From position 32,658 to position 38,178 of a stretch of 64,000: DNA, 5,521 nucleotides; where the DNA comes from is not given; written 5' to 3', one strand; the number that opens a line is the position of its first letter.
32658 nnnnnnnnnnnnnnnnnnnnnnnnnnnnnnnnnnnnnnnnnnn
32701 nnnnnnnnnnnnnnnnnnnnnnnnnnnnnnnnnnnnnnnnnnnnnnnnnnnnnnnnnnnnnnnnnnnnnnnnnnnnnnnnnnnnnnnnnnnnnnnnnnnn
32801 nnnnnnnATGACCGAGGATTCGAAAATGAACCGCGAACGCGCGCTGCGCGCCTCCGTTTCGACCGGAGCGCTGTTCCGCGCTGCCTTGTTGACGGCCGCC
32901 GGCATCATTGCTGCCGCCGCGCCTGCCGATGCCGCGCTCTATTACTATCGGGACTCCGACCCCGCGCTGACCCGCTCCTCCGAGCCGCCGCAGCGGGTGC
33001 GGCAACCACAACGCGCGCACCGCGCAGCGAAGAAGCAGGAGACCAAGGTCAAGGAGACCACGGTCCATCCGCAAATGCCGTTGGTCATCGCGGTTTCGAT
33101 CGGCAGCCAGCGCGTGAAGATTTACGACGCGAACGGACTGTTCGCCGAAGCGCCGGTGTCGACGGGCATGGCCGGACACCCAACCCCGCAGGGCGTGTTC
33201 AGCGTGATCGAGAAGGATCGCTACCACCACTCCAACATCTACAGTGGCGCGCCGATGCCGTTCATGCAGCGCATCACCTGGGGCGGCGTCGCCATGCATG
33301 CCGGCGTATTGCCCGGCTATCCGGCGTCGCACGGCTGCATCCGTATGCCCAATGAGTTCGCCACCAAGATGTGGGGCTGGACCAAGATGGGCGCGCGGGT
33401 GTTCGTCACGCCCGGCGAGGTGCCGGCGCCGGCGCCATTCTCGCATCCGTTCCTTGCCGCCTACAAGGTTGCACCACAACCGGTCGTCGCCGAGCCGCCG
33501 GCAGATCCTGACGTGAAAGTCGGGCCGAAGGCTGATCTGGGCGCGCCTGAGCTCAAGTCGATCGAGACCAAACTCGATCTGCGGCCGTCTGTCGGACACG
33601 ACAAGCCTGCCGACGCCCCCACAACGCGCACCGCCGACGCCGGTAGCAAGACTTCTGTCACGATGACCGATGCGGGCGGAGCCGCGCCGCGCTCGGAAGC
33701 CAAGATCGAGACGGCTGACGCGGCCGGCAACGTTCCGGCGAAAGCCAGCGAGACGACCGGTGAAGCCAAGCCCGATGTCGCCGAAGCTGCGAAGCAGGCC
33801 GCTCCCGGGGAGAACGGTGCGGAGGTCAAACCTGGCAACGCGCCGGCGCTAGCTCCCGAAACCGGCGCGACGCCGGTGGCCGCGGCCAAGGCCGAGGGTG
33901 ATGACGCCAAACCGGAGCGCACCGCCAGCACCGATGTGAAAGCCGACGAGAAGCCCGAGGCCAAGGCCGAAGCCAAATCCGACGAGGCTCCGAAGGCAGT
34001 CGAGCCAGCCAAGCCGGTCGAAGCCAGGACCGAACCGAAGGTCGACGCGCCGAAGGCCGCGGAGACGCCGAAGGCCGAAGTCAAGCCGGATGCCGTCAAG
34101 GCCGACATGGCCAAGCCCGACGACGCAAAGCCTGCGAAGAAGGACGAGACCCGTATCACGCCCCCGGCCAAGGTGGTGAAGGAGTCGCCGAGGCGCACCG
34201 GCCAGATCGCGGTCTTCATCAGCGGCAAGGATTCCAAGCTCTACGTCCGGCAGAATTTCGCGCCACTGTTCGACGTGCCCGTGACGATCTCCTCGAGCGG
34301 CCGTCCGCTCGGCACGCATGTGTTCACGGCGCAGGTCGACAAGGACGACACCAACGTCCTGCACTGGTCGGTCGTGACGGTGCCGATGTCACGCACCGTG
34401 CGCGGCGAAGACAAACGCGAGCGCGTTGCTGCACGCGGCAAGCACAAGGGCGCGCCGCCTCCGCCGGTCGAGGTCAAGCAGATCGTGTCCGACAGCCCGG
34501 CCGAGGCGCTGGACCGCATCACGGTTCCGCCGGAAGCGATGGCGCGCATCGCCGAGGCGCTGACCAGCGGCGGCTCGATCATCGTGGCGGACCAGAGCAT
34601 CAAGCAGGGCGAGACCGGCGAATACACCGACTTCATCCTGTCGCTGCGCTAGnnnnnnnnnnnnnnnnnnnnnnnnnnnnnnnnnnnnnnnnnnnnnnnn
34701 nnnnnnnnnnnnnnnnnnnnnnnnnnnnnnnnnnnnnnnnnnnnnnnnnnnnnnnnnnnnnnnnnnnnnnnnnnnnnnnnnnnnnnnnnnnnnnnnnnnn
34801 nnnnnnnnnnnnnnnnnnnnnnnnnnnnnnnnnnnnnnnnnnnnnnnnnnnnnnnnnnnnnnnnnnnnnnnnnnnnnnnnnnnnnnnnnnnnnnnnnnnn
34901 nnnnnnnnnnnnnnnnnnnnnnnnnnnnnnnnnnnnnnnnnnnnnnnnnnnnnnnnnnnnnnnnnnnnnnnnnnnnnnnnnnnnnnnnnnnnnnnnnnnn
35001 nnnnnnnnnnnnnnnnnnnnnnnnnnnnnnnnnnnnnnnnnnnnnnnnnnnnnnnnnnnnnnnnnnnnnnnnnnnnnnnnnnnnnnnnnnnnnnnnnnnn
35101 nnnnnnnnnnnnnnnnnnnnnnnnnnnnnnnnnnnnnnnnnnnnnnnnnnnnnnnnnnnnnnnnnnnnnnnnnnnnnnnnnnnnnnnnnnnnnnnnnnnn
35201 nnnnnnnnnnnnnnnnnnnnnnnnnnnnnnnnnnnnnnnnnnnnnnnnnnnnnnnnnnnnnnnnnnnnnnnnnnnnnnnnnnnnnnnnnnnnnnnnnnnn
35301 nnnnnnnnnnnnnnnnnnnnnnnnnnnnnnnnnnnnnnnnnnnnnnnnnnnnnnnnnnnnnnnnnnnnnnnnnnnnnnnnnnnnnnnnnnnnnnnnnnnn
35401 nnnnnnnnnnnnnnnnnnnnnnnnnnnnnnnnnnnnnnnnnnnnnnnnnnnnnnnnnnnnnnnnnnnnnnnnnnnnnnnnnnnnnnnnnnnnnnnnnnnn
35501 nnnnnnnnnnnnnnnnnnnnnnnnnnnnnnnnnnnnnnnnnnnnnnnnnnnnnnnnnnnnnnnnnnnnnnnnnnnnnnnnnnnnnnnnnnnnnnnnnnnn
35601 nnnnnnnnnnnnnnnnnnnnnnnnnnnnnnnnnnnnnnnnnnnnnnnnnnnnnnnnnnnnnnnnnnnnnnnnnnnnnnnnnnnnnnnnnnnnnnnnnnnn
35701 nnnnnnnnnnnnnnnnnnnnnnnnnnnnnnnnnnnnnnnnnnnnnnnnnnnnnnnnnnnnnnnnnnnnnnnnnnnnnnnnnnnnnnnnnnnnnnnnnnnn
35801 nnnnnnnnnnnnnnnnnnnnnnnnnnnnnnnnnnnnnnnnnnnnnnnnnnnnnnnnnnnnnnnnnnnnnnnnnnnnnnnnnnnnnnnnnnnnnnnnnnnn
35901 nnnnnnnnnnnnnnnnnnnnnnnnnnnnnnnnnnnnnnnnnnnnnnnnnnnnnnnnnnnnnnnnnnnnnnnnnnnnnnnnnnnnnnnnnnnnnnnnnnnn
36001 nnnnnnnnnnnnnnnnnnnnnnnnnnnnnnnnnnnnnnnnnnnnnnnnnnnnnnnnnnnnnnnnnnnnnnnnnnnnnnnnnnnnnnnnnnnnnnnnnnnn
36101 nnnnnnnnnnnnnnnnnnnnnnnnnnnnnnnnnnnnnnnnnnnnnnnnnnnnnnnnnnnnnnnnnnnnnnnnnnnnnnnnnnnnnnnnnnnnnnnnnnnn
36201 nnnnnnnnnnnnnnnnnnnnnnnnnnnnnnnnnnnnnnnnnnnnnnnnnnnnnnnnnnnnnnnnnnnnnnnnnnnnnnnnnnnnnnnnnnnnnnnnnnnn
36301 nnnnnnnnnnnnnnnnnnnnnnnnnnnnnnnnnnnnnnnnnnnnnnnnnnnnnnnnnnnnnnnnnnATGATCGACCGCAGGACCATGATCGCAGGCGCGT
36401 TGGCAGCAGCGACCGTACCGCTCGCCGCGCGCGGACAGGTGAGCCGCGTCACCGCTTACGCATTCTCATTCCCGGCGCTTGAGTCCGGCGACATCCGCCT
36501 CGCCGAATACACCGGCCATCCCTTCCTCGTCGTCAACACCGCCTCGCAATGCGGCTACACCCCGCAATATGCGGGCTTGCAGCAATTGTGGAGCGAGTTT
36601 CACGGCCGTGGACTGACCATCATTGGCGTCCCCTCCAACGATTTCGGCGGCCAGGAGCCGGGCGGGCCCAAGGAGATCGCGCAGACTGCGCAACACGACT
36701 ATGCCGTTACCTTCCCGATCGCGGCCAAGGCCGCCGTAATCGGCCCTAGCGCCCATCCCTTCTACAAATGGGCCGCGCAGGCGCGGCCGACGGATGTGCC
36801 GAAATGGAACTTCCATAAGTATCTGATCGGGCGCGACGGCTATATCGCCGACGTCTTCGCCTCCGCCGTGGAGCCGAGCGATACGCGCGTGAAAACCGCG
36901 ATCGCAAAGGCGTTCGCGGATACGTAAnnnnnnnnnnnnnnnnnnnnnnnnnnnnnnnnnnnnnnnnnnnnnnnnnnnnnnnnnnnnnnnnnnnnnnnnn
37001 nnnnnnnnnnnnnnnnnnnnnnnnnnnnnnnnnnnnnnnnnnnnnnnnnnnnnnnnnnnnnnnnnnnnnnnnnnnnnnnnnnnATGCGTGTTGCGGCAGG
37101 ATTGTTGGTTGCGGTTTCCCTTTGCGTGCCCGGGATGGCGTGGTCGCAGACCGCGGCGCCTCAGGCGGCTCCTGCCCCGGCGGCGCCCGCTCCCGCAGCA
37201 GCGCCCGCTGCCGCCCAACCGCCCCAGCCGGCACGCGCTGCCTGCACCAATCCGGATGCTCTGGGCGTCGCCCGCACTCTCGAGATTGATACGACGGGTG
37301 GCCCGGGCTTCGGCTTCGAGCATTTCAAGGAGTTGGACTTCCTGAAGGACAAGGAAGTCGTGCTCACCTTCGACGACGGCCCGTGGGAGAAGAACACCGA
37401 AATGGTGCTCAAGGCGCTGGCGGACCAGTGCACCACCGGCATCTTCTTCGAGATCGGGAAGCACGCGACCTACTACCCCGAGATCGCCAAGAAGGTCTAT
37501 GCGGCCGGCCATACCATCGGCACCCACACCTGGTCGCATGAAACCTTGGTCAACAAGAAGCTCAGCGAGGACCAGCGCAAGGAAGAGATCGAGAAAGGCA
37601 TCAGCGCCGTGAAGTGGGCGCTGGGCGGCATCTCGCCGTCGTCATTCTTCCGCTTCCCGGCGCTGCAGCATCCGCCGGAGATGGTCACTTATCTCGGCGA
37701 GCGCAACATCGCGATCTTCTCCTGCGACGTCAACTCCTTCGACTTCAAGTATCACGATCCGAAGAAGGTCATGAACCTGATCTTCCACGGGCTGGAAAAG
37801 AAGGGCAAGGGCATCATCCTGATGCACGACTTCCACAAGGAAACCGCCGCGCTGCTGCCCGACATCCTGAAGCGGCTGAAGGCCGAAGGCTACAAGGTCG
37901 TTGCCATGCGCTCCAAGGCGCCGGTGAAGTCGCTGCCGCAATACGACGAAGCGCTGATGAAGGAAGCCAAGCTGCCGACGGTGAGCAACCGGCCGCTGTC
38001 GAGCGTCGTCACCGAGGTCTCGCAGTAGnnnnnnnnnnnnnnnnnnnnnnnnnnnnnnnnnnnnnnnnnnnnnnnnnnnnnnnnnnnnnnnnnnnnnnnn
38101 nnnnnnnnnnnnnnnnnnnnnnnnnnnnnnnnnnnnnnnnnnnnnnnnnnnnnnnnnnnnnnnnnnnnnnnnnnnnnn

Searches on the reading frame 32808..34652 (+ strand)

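Call 96: search_protein_families(library=pfam, proteins=[window:32808-34652:+], max_evalue=0.00001)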
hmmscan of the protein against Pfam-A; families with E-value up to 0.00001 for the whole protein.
window:32808-34652:+ (614 aa): 1 family
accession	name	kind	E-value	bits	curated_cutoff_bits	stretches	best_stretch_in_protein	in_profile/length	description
PF03734.19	YkuD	-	1.4e-20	74.8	23.4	1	93-200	3-146/146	L,D-transpeptidase catalytic domain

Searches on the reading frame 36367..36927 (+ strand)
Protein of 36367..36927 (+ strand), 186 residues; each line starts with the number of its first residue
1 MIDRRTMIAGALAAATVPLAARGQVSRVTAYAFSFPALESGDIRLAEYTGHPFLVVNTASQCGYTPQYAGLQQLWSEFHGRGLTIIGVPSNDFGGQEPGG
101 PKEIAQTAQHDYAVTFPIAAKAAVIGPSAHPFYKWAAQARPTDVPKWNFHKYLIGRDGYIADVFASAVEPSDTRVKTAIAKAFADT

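Call 96: search_protein_families(library=pfam, proteins=[window:36367-36927:+], max_evalue=0.00001)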
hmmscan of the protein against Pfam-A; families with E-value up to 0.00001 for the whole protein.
window:36367-36927:+ (186 aa): 1 family
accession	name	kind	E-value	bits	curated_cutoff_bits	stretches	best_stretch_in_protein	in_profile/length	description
PF00255.25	GSHPx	-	1.3e-26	92.8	27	1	31-135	2-106/108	Glutathione peroxidase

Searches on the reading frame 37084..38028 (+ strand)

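Call 96: search_protein_families(library=pfam, proteins=[window:37084-38028:+], max_evalue=0.00001)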
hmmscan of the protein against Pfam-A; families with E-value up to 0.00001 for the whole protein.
window:37084-38028:+ (314 aa): 1 family
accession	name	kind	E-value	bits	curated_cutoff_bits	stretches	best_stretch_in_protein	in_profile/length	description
PF01522.26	Polysacc_deac_1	-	2.6e-23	82.8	23.1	1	88-203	5-115/124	Polysaccharide deacetylase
